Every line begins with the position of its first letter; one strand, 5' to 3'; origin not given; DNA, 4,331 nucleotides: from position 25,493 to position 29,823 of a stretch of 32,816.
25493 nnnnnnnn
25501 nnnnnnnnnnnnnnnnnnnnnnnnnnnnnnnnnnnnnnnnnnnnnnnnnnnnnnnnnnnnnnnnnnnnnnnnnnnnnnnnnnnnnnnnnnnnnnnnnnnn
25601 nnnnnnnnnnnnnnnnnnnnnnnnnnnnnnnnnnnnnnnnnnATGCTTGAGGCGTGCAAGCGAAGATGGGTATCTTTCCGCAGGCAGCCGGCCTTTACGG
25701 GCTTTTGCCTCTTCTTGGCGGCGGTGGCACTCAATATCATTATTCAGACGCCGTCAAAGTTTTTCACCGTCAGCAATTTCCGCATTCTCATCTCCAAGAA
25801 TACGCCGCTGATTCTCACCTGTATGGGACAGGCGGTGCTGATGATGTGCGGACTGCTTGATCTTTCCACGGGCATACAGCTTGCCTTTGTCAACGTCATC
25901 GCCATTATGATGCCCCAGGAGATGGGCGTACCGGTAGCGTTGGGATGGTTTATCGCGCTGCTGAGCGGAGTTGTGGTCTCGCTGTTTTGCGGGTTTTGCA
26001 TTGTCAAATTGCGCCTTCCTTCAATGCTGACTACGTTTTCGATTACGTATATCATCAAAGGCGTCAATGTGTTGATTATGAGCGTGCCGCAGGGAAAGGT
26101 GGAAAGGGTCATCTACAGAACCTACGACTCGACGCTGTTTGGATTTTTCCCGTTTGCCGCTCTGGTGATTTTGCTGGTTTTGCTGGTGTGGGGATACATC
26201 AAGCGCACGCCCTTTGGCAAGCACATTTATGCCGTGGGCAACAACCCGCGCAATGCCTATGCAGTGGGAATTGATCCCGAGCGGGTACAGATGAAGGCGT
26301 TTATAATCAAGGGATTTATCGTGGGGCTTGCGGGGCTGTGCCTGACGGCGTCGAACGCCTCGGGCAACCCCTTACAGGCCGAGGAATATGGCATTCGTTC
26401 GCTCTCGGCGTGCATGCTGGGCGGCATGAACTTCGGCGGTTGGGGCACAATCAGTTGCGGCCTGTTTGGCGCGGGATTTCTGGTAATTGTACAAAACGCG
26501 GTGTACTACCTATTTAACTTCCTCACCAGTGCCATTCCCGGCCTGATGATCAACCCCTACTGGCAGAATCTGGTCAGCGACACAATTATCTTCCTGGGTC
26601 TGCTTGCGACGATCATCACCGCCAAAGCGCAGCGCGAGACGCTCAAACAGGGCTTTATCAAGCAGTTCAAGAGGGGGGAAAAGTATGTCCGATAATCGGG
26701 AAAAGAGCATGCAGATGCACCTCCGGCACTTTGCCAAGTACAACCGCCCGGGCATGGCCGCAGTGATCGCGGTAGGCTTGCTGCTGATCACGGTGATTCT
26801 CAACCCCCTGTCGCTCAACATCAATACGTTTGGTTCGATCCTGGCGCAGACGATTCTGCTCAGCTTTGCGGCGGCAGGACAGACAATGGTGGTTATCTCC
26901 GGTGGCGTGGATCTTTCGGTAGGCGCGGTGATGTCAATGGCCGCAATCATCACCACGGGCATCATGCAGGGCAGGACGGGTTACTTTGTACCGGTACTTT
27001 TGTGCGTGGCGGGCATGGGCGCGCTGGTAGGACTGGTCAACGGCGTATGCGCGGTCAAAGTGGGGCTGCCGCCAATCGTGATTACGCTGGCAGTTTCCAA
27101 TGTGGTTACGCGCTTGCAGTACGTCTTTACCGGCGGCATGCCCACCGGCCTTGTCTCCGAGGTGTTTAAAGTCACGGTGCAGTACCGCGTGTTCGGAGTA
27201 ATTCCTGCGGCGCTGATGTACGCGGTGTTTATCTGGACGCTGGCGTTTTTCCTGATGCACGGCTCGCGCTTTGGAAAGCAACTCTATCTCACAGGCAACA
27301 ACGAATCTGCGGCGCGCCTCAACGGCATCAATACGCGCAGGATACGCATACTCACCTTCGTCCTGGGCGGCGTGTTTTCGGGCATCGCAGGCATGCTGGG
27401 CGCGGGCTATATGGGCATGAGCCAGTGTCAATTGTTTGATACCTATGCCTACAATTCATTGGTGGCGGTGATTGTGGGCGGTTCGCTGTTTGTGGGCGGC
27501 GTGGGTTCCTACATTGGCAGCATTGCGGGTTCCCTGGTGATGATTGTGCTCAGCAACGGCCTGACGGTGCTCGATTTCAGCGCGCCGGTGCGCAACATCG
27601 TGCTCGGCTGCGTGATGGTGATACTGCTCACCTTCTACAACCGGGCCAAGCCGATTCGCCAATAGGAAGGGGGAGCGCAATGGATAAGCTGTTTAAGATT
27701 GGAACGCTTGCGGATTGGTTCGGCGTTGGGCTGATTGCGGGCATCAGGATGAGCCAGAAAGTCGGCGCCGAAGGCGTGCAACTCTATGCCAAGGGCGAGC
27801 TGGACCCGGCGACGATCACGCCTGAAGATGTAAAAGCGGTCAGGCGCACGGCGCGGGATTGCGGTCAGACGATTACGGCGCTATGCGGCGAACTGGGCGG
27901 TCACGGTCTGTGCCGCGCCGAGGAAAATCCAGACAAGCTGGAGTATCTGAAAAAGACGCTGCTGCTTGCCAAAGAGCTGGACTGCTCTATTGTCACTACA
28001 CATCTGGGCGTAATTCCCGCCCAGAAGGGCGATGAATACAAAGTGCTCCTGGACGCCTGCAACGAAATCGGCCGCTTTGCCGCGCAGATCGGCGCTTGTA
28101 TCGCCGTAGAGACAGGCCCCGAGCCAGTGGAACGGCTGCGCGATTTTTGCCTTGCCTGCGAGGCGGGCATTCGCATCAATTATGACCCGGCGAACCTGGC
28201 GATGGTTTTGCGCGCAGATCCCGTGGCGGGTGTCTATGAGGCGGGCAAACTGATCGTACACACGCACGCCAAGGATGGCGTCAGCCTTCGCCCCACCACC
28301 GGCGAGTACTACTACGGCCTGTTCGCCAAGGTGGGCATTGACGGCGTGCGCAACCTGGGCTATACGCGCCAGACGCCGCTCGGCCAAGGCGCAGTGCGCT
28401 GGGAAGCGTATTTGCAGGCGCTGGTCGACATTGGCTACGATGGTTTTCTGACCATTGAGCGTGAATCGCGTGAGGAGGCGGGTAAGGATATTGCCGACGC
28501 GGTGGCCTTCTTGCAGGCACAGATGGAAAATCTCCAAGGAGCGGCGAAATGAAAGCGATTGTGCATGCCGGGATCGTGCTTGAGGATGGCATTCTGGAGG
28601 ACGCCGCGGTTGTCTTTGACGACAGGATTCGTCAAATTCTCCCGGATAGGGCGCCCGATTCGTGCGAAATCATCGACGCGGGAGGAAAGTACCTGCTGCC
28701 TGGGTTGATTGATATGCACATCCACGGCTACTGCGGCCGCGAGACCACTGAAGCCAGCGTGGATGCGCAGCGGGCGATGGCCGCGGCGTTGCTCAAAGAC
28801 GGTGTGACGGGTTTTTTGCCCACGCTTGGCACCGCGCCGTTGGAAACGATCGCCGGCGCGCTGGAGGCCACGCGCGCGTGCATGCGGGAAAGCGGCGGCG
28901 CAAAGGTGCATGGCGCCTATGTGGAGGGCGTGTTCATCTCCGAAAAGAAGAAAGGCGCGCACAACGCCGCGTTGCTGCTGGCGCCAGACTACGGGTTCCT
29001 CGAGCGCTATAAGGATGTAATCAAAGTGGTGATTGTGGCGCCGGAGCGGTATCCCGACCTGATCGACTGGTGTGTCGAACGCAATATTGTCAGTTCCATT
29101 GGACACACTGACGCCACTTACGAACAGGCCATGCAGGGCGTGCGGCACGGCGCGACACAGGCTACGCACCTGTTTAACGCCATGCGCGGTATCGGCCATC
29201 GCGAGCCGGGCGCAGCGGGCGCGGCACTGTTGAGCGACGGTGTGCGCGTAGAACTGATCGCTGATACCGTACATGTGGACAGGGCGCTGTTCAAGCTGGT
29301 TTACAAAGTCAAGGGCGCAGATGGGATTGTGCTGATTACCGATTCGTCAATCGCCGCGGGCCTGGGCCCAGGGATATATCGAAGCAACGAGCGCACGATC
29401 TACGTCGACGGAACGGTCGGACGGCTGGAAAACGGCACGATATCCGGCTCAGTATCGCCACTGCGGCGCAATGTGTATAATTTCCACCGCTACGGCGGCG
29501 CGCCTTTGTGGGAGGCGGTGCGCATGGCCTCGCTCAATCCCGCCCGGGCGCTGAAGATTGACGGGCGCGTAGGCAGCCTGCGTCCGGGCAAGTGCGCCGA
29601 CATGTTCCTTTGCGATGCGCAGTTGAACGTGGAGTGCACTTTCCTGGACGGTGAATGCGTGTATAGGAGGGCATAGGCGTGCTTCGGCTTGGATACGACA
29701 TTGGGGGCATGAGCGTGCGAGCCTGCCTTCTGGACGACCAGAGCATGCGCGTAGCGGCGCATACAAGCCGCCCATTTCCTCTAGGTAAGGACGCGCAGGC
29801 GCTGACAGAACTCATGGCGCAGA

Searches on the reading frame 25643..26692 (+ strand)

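Call 18: search_protein_families(library=pfam, proteins=[window:25643-26692:+], max_evalue=0.01)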
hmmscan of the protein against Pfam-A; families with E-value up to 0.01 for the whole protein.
window:25643-26692:+ (350 aa): 1 family
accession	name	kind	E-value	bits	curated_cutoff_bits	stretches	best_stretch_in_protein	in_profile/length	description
PF02653.21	BPD_transp_2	-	1.2e-30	107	26.8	1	51-303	7-265/269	Branched-chain amino acid transport system / permease component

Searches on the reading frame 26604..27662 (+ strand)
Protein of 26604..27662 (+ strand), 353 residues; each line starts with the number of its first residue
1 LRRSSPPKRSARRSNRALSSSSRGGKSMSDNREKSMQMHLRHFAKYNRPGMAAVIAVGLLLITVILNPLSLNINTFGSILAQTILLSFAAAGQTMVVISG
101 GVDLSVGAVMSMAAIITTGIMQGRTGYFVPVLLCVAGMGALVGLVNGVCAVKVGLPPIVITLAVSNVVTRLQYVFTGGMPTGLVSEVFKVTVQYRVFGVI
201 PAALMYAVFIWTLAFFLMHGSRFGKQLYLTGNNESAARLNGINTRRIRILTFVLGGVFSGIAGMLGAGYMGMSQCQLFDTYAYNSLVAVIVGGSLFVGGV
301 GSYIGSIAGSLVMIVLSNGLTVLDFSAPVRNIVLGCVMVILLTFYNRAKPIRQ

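Call 18: search_protein_families(library=pfam, proteins=[window:26604-27662:+], max_evalue=0.01)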
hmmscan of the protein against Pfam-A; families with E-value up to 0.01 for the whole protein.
window:26604-27662:+ (353 aa): 1 family
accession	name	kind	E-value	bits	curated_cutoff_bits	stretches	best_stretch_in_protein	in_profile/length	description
PF02653.21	BPD_transp_2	-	4.1e-33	115.1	26.8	1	78-342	4-269/269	Branched-chain amino acid transport system / permease component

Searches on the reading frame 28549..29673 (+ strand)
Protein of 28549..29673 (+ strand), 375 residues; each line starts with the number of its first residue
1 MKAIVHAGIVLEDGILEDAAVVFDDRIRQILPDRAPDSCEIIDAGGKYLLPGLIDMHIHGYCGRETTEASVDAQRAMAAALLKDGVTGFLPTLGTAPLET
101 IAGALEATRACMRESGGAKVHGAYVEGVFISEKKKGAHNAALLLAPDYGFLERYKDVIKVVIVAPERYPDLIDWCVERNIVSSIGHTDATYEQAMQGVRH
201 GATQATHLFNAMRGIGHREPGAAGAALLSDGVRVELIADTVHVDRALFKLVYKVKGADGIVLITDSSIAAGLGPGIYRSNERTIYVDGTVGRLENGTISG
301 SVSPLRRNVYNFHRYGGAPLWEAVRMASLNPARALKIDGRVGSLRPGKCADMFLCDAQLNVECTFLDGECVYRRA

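Call 18: search_protein_families(library=pfam, proteins=[window:28549-29673:+], max_evalue=0.01)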
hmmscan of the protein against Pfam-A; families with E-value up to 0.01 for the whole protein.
window:28549-29673:+ (375 aa): 2 families
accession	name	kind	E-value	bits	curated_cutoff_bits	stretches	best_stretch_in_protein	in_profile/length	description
PF01979.26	Amidohydro_1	-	6.2e-25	88.6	25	1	48-369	1-343/345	Amidohydrolase family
PF07969.17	Amidohydro_3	-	4.5e-13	49.9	29.7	2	40-61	1-24/472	Amidohydrolase family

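Call 65: search_protein_families(library=ncbifam, proteins=[window:28549-29673:+], max_evalue=0.001)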
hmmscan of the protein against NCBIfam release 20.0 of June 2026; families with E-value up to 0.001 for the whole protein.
window:28549-29673:+ (375 aa): 51 families (the best 25 are shown)
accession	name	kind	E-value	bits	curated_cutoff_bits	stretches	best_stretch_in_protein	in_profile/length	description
TIGR00221.1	nagA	equivalog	2.1e-90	303.4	225.65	1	3-368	6-379/380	N-acetylglucosamine-6-phosphate deacetylase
NF008371.0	PRK11170.1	equivalog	1.3e-67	228.4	483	1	1-371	1-379/382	N-acetylglucosamine-6-phosphate deacetylase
NF011990.0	PRK15446.2-6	subfamily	1.9e-17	63.1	233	2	307-374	315-385/390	alpha-D-ribose 1-methylphosphonate 5-triphosphate diphosphatase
NF011989.0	PRK15446.2-5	equivalog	2.1e-15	56.4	565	2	4-58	6-61/385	alpha-D-ribose 1-methylphosphonate 5-triphosphate diphosphatase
TIGR02318.1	phosphono_phnM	equivalog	3.4e-15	55.8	390.55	2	6-57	4-54/376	phosphonate metabolism protein PhnM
NF006689.0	PRK09237.1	equivalog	5.4e-13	48.3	371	1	20-106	26-105/383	amidohydrolase/deacetylase family metallohydrolase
NF011987.0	PRK15446.2-3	subfamily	2.3e-12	46.4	253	2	4-61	14-70/395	alpha-D-ribose 1-methylphosphonate 5-triphosphate diphosphatase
TIGR03178.1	allantoinase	equivalog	2.5e-12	46.3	357.85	1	6-90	6-87/441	allantoinase AllB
NF051886.1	XaaProDiPepCaul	equivalog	1.1e-11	44.4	500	2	17-61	18-65/398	Xaa-Pro dipeptidase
NF006056.0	PRK08204.1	subfamily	1.5e-11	43.8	391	2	322-358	346-382/449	hypothetical protein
NF004839.0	PRK06189.1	equivalog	3e-11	42.6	631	1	6-89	9-89/451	allantoinase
NF011984.0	PRK15446.1-5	equivalog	1.7e-10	40.3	260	1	4-59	6-60/379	alpha-D-ribose 1-methylphosphonate 5-triphosphate diphosphatase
NF006688.0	PRK09236.1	equivalog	2.6e-10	39.7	535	1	4-114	6-114/444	dihydroorotase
NF058538.1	ergo_util_ErtD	equivalog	4.4e-10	39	600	1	3-79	3-79/446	hydantoin-5-propionate amidohydrolase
NF006549.0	PRK09045.1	equivalog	1.4e-09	37.1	540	1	321-356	344-379/444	TRZ/ATZ family hydrolase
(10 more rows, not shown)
